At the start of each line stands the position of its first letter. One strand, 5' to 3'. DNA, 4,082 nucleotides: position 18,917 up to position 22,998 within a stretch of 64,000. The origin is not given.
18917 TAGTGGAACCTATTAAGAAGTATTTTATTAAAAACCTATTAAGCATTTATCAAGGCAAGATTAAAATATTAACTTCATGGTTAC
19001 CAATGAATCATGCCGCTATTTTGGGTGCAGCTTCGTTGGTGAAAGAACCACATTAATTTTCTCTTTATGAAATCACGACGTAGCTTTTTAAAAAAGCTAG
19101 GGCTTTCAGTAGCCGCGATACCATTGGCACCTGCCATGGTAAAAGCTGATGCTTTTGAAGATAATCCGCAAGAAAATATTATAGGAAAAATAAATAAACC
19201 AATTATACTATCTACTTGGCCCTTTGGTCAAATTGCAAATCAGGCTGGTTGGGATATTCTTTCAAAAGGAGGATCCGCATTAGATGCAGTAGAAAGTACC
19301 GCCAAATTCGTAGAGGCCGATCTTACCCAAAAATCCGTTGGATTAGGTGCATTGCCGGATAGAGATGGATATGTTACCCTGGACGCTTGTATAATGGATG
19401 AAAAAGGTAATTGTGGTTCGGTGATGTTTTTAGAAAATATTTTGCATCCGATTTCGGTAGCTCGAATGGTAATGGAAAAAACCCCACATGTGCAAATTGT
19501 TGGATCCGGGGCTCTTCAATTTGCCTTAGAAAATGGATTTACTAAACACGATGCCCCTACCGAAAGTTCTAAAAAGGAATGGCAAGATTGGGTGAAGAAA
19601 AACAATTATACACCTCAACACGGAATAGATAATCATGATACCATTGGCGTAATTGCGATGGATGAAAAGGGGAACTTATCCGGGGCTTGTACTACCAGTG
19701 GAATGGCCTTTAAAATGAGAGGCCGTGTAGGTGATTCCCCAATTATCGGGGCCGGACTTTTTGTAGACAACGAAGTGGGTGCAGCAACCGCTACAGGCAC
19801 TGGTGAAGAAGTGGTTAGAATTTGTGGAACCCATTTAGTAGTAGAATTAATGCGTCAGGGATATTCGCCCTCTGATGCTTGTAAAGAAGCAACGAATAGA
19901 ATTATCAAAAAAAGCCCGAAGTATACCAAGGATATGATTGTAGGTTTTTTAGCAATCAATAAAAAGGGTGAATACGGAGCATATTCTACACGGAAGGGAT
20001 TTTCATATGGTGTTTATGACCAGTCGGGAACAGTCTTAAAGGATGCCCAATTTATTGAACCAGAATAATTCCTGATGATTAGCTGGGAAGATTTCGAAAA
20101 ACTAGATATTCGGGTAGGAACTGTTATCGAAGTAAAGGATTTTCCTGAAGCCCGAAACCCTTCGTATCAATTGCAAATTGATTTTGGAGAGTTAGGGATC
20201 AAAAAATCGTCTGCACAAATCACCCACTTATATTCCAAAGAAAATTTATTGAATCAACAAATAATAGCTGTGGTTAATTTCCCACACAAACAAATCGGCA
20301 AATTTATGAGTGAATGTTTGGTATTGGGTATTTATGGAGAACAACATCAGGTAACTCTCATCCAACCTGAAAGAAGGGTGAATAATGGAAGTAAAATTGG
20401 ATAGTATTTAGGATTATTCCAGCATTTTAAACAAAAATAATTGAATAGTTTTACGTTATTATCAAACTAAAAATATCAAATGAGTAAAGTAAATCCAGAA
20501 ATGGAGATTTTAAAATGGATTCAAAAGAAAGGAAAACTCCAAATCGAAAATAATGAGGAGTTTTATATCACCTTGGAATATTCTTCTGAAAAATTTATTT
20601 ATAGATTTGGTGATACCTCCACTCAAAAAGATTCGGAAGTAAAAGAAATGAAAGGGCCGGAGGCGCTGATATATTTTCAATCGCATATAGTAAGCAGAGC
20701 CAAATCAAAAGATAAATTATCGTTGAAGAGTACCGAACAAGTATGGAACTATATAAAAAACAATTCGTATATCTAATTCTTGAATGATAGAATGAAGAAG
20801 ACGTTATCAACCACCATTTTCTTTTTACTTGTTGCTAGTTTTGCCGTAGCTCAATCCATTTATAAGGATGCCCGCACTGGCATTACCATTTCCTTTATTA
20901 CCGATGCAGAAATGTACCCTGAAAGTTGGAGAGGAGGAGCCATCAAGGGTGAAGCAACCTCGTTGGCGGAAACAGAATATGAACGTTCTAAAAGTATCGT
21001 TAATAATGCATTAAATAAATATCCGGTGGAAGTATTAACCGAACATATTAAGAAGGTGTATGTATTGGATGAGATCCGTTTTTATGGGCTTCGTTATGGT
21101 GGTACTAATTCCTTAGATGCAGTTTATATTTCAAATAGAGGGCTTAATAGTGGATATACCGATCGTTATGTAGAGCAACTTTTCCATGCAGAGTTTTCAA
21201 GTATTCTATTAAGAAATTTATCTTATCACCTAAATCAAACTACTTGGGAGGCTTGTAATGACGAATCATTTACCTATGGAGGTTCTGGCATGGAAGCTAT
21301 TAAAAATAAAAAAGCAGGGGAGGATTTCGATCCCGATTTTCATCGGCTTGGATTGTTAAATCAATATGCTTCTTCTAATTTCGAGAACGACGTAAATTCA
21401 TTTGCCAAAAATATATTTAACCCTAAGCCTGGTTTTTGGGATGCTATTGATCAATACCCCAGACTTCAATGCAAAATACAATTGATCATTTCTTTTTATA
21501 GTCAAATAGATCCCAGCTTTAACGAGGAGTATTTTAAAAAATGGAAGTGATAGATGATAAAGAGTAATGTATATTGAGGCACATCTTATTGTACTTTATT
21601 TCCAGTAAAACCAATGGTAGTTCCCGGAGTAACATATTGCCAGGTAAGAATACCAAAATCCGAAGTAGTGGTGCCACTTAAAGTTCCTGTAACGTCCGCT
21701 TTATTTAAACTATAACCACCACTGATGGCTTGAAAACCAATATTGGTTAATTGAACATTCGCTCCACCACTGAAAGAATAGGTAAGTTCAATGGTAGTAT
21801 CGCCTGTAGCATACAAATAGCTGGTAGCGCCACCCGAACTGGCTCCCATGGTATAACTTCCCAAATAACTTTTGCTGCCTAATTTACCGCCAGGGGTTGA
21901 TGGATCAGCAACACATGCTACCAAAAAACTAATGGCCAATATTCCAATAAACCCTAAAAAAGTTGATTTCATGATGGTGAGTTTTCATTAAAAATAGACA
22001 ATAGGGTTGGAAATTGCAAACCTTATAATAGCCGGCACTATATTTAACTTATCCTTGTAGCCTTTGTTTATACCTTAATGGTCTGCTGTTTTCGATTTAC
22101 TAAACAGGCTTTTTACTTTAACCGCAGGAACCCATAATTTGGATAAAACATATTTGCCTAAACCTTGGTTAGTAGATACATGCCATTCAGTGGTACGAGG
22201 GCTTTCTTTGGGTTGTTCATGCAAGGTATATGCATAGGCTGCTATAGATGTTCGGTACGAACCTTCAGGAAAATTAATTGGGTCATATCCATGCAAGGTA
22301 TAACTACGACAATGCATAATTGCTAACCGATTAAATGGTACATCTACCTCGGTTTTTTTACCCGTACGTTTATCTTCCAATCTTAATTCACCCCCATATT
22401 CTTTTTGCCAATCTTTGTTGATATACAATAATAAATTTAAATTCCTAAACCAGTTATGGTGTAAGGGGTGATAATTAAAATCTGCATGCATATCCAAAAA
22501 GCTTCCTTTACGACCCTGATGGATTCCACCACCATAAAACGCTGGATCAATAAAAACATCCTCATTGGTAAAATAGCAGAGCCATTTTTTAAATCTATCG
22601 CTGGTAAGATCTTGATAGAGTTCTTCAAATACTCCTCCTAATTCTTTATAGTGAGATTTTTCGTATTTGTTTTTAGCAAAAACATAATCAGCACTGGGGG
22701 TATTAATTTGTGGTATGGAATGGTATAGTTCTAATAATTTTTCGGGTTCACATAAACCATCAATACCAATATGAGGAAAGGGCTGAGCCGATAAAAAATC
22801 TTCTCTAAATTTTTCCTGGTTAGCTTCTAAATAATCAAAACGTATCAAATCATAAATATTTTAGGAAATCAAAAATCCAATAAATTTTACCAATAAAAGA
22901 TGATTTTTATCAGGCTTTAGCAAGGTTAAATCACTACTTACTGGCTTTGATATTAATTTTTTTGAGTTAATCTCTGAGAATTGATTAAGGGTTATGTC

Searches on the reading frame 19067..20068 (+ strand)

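Call 63: search_protein_families(library=pfam, proteins=[window:19067-20068:+], max_evalue=0.00001)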
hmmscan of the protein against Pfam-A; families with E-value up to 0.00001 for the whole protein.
window:19067-20068:+ (333 aa): 1 family
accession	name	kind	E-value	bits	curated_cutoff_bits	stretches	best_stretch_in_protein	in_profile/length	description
PF01112.23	Asparaginase_2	-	6e-68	229.7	27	1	57-319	29-300/309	Asparaginase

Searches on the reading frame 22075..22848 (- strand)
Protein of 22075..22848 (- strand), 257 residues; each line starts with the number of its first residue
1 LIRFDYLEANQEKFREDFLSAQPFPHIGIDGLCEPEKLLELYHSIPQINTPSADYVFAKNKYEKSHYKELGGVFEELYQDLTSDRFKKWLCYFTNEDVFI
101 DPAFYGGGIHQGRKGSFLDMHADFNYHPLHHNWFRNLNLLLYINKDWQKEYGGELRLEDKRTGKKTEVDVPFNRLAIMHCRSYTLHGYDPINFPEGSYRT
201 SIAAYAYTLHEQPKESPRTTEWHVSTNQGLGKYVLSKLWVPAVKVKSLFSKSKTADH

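Call 63: search_protein_families(library=pfam, proteins=[window:22075-22848:-], max_evalue=0.00001)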
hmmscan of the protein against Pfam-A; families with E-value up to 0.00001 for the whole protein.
window:22075-22848:- (257 aa): 1 family
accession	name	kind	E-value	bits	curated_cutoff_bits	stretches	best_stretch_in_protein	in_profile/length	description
PF13640.12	2OG-FeII_Oxy_3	-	2.1e-12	48.3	27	1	110-206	4-97/98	2OG-Fe(II) oxygenase superfamily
